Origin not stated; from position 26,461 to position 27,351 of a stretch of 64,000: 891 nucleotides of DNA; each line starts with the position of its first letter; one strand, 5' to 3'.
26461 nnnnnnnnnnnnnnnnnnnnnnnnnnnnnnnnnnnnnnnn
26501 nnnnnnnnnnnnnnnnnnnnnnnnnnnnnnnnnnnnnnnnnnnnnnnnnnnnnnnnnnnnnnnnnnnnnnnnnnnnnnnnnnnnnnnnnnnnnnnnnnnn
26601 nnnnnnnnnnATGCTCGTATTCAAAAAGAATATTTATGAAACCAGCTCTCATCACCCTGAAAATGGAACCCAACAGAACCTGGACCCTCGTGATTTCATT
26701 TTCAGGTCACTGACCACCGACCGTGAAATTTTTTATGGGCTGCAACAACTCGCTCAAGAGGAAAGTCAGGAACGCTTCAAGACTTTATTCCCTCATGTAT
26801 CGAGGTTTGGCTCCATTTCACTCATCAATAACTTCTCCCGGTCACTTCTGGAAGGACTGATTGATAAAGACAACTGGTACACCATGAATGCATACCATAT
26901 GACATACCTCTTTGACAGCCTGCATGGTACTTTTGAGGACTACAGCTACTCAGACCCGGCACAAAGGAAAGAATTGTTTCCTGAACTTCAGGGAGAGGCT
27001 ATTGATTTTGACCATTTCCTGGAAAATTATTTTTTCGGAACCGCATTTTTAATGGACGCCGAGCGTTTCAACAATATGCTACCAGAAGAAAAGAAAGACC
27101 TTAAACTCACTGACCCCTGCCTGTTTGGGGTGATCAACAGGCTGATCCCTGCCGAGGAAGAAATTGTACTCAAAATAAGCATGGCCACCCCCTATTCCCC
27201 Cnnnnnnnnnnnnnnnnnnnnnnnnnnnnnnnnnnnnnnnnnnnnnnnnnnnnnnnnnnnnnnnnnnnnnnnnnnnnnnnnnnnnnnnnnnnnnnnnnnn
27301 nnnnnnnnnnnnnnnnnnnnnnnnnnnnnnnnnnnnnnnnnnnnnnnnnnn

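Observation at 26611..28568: Two paralogs of an unrecognised ~200-aa protein family bracket a BtuE-type peroxidase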

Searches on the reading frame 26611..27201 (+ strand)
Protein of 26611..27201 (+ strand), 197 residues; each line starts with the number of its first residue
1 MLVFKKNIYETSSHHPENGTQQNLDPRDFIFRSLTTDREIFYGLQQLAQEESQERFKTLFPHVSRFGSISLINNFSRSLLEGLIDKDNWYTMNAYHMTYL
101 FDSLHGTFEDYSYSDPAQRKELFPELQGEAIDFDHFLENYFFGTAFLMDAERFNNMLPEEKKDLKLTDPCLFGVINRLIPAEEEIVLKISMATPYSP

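Call 4: search_protein_families(library=pfam, proteins=[window:26611-27201:+], max_evalue=1)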
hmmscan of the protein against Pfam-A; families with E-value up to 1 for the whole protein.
window:26611-27201:+ (197 aa): 0 families

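Call 5: search_protein_families(library=ncbifam, proteins=[window:26611-27201:+], max_evalue=1)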
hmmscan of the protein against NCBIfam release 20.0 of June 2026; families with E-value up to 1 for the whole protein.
window:26611-27201:+ (197 aa): 1 family
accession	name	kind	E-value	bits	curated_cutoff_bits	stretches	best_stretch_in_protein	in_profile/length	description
NF041334.1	XopJ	equivalog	0.11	11.7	400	1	90-142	229-281/349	YopJ family type III secretion system effector XopJ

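Call 6: find_homologous_proteins(query=window:26611-27201:+, max_evalue=0.001)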
Query window:26611-27201:+ (197 aa): 173 proteins with E <= 0.001 among 219 candidates; the best 120 are listed.
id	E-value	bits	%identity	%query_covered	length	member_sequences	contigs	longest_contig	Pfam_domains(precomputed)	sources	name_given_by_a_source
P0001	6.1e-129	446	100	100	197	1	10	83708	-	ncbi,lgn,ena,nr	ncbi:MAG: hypothetical protein H8E42_01690 [Nitrospinae bacterium]|nr:hypothetical protein [Nitrospi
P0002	6.5e-116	403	91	100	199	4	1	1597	-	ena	-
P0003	3.3e-115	401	89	100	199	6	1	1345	-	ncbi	-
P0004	4.2e-115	401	89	100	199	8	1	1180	-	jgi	-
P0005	2.9e-114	398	90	100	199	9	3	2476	-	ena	-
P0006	8.4e-114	396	89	100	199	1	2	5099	-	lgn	-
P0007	1.2e-112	393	88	100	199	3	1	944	-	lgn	-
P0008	1.8e-112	392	87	100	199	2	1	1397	-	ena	-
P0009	7.6e-112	390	86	100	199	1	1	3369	-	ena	-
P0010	1.9e-111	389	86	100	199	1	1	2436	-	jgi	jgi:hypothetical protein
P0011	2.3e-111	388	86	100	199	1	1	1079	-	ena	-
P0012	2.9e-111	388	86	100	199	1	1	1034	-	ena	-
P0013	7.2e-111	387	87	99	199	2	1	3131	-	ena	-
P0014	1.3e-110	386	85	100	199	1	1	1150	-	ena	-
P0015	1.3e-110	386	87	99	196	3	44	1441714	-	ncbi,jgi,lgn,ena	jgi:hypothetical protein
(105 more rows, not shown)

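Call 7: search_solved_structures(query=window:26611-27201:+, max_evalue=10)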
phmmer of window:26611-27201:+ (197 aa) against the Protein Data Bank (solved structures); distinct sequences matched with E-value up to 10: 4.
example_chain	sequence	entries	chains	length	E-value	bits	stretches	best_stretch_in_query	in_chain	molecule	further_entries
5idv_A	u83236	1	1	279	0.099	16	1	96-149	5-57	Lipid A export ATP-binding/permease protein MsbA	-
8gk7_A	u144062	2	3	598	0.61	13.4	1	103-149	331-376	Lipid A export ATP-binding/permease protein MsbA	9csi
7met_A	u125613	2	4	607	0.61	13.4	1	103-149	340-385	ATP-dependent lipid A-core flippase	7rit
4qiw_F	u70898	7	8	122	0.65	13.3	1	113-182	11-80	DNA-directed RNA polymerase, subunit F | DNA-directed RNA polymerase subunit F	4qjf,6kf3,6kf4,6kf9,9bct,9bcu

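Call 20: predict_structure(alignment_id=A1)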
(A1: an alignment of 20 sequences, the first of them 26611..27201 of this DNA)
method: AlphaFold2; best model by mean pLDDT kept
length: 197 residues; sequences in the alignment: 20
mean_pLDDT: 83.3   pTM: 0.83
mean pLDDT of the five models: 83.3, 77.5, 75.2, 74.3, 71.9
residues with pLDDT >= 90: 88; 70-90: 77; 50-70: 16; < 50: 16
segments of 3 or more residues with pLDDT < 50: 1-3, 12-21, 195-197
pLDDT, mean of each block of 10 residues (from residue 1): 62 47 79 95 96 97 93 93 86 89 95 93 88 83 76 91 81 90 74 51
secondary structure, 60 per line:
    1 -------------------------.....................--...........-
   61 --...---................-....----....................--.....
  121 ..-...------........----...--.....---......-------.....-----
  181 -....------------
elements in order: H26-46 H49-59 H69-84 H86-89 H94-113 H116-122 H133-140 H150-154 H158-163 H171-175 H182-185

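Call 22: search_protein_representatives(alignment_id=A1)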
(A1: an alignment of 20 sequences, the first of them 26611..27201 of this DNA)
Query: 20 sequences, 204 profile positions. Proteins with E-value up to 0.001 (for the whole library): 153; up to 1e-10: 49; up to 1e-30: 15. The best 150 are listed.
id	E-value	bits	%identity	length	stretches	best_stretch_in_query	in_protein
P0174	6.6e-81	287.5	-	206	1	1-204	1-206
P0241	4.8e-69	248.7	-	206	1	1-204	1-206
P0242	3.3e-67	242.7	-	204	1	1-201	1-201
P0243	3.3e-58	213.3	-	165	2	1-129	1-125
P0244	1.0e-56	208.5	-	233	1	1-202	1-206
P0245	1.0e-50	188.9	-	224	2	1-180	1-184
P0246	3.4e-50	187.2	-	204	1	1-201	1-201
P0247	1.5e-48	181.8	-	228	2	1-180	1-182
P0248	3.0e-48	180.8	-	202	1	1-204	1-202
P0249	1.3e-47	178.7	-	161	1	1-161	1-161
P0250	6.1e-43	163.5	-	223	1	1-201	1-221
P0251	8.4e-37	143.5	-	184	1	97-201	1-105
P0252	3.3e-36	141.5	-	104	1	97-200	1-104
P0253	1.1e-35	139.8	-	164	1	89-177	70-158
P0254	5.8e-33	130.9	-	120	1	1-112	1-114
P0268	1.3e-14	71.0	-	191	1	76-199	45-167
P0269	1.4e-14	70.9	-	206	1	60-195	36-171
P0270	1.1e-13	67.9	-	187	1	53-195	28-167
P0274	1.8e-12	64.0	-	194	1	55-199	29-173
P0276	3.3e-12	63.1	-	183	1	69-201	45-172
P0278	9.3e-12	61.7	-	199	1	75-196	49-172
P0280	1.5e-11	61.0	-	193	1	59-197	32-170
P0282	3.9e-11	59.6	-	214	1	33-202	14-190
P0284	6.9e-11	58.8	-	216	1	43-197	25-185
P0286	8.3e-11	58.6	-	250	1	31-198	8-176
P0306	1.6e-08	51.1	-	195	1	99-195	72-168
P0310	3.4e-08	50.0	-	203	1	120-192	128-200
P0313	8.5e-08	48.7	-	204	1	131-197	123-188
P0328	6.2e-07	45.9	-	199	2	136-192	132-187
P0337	2.9e-06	43.8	-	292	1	1-153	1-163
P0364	4.4e-05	39.9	-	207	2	135-193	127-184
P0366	5.0e-05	39.7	-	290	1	23-170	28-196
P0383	4.4e-04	36.6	-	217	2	93-169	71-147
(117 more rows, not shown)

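Call 23: search_protein_families(library=pfam, proteins=[P0268, P0269, P0270, P0274, P0276, P0278, P0280, P0282, P0284, P0286], max_evalue=0.1)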
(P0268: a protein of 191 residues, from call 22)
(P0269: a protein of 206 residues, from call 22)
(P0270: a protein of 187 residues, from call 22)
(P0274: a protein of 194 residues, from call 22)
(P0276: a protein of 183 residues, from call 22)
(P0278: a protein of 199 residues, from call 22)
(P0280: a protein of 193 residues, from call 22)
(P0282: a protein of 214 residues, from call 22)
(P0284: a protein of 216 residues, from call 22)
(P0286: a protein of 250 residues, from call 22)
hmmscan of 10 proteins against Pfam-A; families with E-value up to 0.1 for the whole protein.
P0268 (191 aa): 0 families

P0269 (206 aa): 0 families

P0270 (187 aa): 1 family
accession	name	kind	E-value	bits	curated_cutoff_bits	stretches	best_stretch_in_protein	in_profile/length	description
PF11782.13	DUF3319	-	0.061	13.7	25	0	118-149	43-74/89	Protein of unknown function (DUF3319)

P0274 (194 aa): 0 families

P0276 (183 aa): 0 families

P0278 (199 aa): 0 families

P0280 (193 aa): 0 families

P0282 (214 aa): 0 families

P0284 (216 aa): 0 families

P0286 (250 aa): 0 families

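Call 28: find_homologous_proteins(query=A2, max_evalue=0.001)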
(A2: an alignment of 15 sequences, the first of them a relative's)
Query A2 (15 sequences) (206 aa, profile of the alignment): 46 proteins with E <= 0.001 among 4664 candidates.
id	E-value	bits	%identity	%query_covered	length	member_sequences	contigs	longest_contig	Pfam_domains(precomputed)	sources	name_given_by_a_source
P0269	4.2e-73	263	100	100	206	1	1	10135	-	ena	-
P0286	1.8e-66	242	33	99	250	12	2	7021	-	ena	-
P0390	5.5e-66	240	55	94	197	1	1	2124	-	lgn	-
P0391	7.7e-65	236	52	95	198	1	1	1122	-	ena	-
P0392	8.7e-64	233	59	94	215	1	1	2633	-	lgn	-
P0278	1.0e-62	229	30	94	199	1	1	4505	-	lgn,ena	-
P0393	2.6e-59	218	30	94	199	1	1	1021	-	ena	-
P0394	1.0e-57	213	60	95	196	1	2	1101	-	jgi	-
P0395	1.9e-57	212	30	88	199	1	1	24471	-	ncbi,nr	ncbi:MAG: hypothetical protein O7H41_09305 [Planctomycetota bacterium]|nr:hypothetical protein [Plan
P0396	2.0e-57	212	47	95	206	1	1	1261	-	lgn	-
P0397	4.6e-57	211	32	88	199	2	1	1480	-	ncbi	-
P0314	5.9e-57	210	33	88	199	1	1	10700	-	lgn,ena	-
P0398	2.6e-56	208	34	96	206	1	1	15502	-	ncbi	ncbi:MAG: hypothetical protein ACMUIP_10195 [bacterium]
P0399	3.4e-56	208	46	95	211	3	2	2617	-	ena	-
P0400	3.4e-56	208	36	95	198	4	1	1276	-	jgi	-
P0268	6.3e-56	207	32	82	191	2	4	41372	-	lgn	-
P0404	3.6e-54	201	31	87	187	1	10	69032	-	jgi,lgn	jgi:hypothetical protein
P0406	1.0e-53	200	33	99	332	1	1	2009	-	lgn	-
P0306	7.5e-47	178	30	94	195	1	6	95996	-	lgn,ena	-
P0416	7.7e-45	171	31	95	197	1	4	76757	-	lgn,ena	-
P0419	4.6e-40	155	38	95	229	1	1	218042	-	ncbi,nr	ncbi:MAG: hypothetical protein HQL12_03065 [Candidatus Omnitrophica bacterium]|nr:hypothetical prote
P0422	1.7e-36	144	31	82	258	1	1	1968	-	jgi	jgi:hypothetical protein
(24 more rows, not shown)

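Call 30: find_encoding_contigs(protein=P0419, flank=6000, max_places=2)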
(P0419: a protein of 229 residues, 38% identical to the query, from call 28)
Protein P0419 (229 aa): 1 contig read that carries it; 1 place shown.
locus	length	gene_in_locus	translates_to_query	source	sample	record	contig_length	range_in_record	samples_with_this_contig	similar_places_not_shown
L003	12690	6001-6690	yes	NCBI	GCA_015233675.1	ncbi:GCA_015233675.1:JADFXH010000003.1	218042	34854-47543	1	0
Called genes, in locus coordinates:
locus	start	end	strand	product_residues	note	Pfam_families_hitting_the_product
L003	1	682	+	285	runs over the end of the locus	PF18847:LPD29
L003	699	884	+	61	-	-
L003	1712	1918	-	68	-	-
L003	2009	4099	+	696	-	-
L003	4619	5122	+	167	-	-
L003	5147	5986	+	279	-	PF00589:Phage_integrase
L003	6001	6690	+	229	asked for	-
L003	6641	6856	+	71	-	PF01555:N6_N4_Mtase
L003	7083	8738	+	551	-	PF00239:Resolvase, PF07508:Recombinase, PF13408:Zn_ribbon_recom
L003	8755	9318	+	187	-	PF04055:Radical_SAM (weak)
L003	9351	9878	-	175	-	PF17830:STI1-HOP_DP (faint)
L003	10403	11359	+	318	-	PF08279:HTH_11, PF13412:HTH_24 (weak), PF03099:BPL_LplA_LipB, PF16917:BPL_LplA_LipB_2 (weak), PF02237:BPL_C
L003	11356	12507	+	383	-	PF00155:Aminotran_1_2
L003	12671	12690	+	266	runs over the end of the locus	PF00561:Abhydrolase_1, PF12146:Hydrolase_4, PF12697:Abhydrolase_6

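Call 31: find_encoding_contigs(protein=P0395, flank=6000, max_places=2)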
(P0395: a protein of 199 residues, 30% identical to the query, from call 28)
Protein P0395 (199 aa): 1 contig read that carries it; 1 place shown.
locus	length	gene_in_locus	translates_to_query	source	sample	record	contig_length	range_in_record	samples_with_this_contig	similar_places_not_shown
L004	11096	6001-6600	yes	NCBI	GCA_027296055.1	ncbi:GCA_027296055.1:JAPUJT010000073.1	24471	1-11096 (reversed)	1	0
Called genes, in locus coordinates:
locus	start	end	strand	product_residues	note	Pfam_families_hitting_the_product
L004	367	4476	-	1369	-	PF00069:Pkinase, PF07714:PK_Tyr_Ser-Thr, PF00400:WD40, PF23381:Beta-prop_IFT122_1st, PF24105:Beta-prop_CAF1B_HIR1, PF24782:WD40_MABP1-WDR62_2nd, PF24805:EIF3I, PF24807:WD40_CDC20-Fz, +147 more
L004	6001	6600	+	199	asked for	-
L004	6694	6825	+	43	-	-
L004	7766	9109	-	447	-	-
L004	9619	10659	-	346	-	PF13271:DUF4062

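Call 32: find_encoding_contigs(protein=P0306, flank=6000, max_places=2)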
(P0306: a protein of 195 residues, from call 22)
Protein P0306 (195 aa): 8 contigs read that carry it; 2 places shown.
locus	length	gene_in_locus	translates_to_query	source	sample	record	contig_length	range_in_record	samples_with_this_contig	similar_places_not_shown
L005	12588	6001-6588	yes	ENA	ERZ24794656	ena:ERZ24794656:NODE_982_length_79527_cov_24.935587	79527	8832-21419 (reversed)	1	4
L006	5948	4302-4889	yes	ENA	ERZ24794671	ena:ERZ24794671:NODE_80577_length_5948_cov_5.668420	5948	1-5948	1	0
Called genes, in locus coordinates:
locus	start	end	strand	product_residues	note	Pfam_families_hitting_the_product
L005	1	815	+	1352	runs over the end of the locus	PF19773:DUF6259 (faint)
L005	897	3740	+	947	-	-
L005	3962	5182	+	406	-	PF12708:Pect-lyase_RHGA_epim (weak), PF13229:Beta_helix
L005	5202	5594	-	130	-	PF01850:PIN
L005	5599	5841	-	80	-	PF02604:PhdYeFM_antitox (weak)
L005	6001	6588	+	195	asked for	-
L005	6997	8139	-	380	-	PF04295:GD_AH_second, PF20629:GD_AH_C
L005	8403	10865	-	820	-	PF16126:DUF4838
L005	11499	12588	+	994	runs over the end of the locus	PF07940:Hepar_II_III_C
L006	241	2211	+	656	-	PF01157:Ribosomal_L21e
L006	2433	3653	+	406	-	PF12708:Pect-lyase_RHGA_epim (weak), PF13229:Beta_helix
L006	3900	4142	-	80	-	PF02604:PhdYeFM_antitox (weak)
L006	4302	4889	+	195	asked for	-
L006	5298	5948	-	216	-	?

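Call 33: search_protein_families(library=phrogs, proteins=[window:26611-27201:+, P0269, P0286, P0419, P0395, P0306, P0337, P0366], max_evalue=0.1)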
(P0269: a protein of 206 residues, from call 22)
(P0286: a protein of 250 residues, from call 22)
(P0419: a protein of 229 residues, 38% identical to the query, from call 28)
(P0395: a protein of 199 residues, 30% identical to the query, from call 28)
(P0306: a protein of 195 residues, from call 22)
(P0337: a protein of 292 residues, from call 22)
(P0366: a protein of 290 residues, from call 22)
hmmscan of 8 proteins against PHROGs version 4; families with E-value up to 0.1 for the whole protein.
window:26611-27201:+ (197 aa): 0 families

P0269 (206 aa): 1 family
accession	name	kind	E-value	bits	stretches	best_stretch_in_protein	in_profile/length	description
phrog_15134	-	unknown function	0.026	16.2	1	112-168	17-71/95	-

P0286 (250 aa): 0 families

P0419 (229 aa): 0 families

P0395 (199 aa): 0 families

P0306 (195 aa): 0 families

P0337 (292 aa): 3 families
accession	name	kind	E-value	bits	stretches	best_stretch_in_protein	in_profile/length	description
phrog_1524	-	unknown function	0.0096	16.8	1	118-236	135-222/252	-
phrog_22004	-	unknown function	0.08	14.1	0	20-67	48-94/103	-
phrog_809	-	transcription regulation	0.086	13.8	0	40-69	8-37/54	transcriptional regulator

P0366 (290 aa): 0 families

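Call 34: search_protein_families(library=padloc, proteins=[window:26611-27201:+, P0269, P0286, P0419, P0395, P0306, P0337, P0366], max_evalue=0.1)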
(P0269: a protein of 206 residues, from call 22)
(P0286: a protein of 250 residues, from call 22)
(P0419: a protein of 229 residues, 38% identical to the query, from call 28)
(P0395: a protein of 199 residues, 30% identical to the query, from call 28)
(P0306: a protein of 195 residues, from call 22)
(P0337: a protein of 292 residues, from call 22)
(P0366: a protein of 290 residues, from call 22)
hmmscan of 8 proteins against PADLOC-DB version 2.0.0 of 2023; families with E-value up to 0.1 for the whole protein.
window:26611-27201:+ (197 aa): 1 family
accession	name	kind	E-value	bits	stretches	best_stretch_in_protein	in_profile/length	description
PDLC01223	Cas11f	-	0.019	12.9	1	28-62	6-40/167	CAS-III-F; effector_SS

P0269 (206 aa): 0 families

P0286 (250 aa): 0 families

P0419 (229 aa): 0 families

P0395 (199 aa): 0 families

P0306 (195 aa): 0 families

P0337 (292 aa): 0 families

P0366 (290 aa): 0 families

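Call 36: find_related_loci(query=A1, collection=genome_contigs, flank=5000)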
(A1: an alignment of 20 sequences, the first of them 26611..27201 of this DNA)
Query A1 (197 aa) in genome_contigs; peptide patterns used: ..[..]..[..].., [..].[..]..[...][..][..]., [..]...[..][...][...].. (x = any residue, [..] = any of these).
519 stretches matched a pattern; 79 encode a relative of the query (tblastn E <= 1e-3); 75 distinct loci.
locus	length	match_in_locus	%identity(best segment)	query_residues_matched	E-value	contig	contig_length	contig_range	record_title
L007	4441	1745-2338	91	1-197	2e-121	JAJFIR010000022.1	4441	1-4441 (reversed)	MAG: Emcibacteraceae bacterium isolate OFTM144 OFTM144_21, whole genome shotgun sequence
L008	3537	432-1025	89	1-197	1e-120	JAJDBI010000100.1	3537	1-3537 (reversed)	MAG: Nitrospinaceae bacterium isolate OFTM91 OFTM91_99, whole genome shotgun sequence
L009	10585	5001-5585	87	1-196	1e-115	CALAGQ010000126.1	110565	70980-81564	MAG TPA_asm: uncultured Nitrospina sp. isolate ERR2206756_bin.76_CONCOCT_v1.1_MAG genome assembly, contig: ERZ887841.14,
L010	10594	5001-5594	86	1-197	3e-113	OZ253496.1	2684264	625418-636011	MAG: Nitrospinales bacterium isolate df65dd65-b23d-4177-8dc5-9078cc071d11 genome assembly, chromosome: 1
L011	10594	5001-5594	85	1-197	8e-112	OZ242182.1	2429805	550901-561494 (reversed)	MAG: Nitrospinales bacterium isolate ec82e2e8-b931-44c7-adfe-dcca6f622aa9 genome assembly, chromosome: 1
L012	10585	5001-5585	85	1-196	2e-111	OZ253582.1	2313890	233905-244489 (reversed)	MAG: Nitrospinales bacterium isolate d88e25f9-fceb-4c12-a94a-4a5aae773960 genome assembly, chromosome: 1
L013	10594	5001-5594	84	1-197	1e-110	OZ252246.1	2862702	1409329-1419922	MAG: Nitrospinales bacterium isolate 09764799-6df8-48cc-ac82-a3f7e3b0517f genome assembly, chromosome: 1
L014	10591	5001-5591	78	1-196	2e-101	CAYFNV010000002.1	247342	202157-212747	MAG TPA_asm: uncultured Nitrospina sp. isolate ERP019367_co1_61 genome assembly, contig: NODE_59_length_247342_cov_27.26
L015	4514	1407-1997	77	1-196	6e-101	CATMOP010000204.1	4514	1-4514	MAG: uncultured Nitrospina sp. isolate SRR3967319_bin.10_MetaWRAP_v1.3_MAG genome assembly, contig: ERZ508525.6530, whol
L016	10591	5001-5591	74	1-196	2e-97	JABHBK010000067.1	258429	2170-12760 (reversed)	MAG: Nitrospina sp. isolate SI036_bin78 k141_1151404, whole genome shotgun sequence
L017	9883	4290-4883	72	1-197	2e-96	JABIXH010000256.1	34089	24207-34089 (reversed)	MAG: Nitrospina sp. isolate SI073_bin113 k141_2387745, whole genome shotgun sequence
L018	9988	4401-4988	74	1-195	1e-95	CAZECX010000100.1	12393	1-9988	MAG TPA_asm: uncultured Nitrospina sp. isolate binchicken_co46_167 genome assembly, contig: NODE_9862_length_12393_cov_6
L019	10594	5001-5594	87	1-197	3e-115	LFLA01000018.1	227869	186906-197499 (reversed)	MAG: Nitrospina sp. LS_NOB contig1050, whole genome shotgun sequence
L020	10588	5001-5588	72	1-195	3e-93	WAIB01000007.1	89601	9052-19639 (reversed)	MAG: Nitrospinota bacterium isolate GoM_MAG_111B NODE_7_length_89601_cov_3.274889, whole genome shotgun sequence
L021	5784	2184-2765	71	1-195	7e-92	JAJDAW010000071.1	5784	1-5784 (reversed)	MAG: Nitrospinaceae bacterium isolate OFTM142 OFTM142_70, whole genome shotgun sequence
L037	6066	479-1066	53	1-195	6e-67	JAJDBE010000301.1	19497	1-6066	MAG: Nitrospinaceae bacterium isolate OFTM6 OFTM6_300, whole genome shotgun sequence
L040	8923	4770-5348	51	1-197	3e-62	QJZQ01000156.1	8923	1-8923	MAG: Nitrospirae bacterium isolate SZUA-350 scaffold_30392, whole genome shotgun sequence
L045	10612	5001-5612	45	1-197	1e-55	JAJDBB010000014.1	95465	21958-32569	MAG: Nitrospinaceae bacterium isolate OFTM324 OFTM324_13, whole genome shotgun sequence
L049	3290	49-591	45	17-197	2e-53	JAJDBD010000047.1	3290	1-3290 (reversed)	MAG: Nitrospinaceae bacterium isolate OFTM44 OFTM44_46, whole genome shotgun sequence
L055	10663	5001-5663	37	1-195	1e-44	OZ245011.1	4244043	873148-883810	MAG: Nitrospinaceae bacterium isolate 04370925-b84a-440d-9222-898c7f7ce6c7 genome assembly, chromosome: 1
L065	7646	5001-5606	35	1-196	3e-39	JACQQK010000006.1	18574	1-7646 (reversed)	MAG: Nitrospinota bacterium isolate NC_groundwater_1331_Ag_S-0.2um_58_131 S_p2_S4_coassembly_k141_25576, whole genome sh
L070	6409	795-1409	33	1-196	2e-34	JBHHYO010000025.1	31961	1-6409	MAG: Nitrospinales bacterium isolate Maj_2_bin.45 NODE_545_length_31961_cov_13.341284, whole genome shotgun sequence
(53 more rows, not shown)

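Call 39: find_encoding_contigs(protein=P0404, flank=5000, max_places=2)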
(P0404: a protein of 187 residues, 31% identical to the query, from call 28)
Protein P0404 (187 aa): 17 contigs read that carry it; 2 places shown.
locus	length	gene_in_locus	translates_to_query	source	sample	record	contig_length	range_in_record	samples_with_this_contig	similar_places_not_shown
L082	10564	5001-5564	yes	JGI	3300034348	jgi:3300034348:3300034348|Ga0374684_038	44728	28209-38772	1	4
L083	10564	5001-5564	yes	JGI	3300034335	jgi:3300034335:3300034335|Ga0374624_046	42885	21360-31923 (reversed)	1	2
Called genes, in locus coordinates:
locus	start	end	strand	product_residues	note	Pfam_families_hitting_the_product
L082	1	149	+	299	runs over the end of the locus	PF12224:Amidoligase_2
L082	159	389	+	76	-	-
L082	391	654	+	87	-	-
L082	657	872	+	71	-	-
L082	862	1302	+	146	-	-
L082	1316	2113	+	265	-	PF13522:GATase_6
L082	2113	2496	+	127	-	PF06094:GGACT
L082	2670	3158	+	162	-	-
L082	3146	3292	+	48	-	-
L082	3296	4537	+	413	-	PF17761:DUF1016_N, PF06250:YhcG_C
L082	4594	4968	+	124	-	-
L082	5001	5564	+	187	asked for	-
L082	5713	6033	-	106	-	-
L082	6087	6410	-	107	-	-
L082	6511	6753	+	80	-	PF04973:NMN_transporter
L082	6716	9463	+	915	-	PF00270:DEAD, PF04851:ResIII (weak), PF22527:DEXQc_Suv3 (weak), PF00271:Helicase_C, PF21280:Helicase_dom4_arc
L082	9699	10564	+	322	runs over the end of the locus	PF00158:Sigma54_activat, PF14532:Sigma54_activ_2, PF07728:AAA_5 (weak), PF25601:AAA_lid_14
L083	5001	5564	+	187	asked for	-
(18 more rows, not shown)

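Call 40: find_encoding_contigs(protein=P0416, flank=5000, max_places=2)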
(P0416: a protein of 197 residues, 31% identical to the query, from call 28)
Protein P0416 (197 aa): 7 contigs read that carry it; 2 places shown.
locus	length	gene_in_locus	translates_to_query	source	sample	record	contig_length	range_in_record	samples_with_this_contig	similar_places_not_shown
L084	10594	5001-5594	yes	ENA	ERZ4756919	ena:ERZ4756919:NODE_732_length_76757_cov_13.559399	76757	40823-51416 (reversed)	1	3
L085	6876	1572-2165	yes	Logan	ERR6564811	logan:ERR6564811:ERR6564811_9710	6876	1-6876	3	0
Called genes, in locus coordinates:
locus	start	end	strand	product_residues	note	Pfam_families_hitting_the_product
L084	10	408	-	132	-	PF02899:Phage_int_SAM_1 (weak)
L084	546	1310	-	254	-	PF13522:GATase_6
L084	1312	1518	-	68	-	PF16468:DUF5049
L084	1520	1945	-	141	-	-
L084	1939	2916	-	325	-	PF12224:Amidoligase_2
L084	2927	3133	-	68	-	-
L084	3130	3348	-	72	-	-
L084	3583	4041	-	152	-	-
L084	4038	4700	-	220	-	PF11149:DUF2924, PF13408:Zn_ribbon_recom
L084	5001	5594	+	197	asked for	-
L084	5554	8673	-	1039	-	PF04679:DNA_ligase_A_C, PF00004:AAA, PF17862:AAA_lid_3 (weak)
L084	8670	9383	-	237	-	-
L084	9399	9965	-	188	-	-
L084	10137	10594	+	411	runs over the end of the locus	PF00817:IMS, PF11798:IMS_HHH, PF11799:IMS_C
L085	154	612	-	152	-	-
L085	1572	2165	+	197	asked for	-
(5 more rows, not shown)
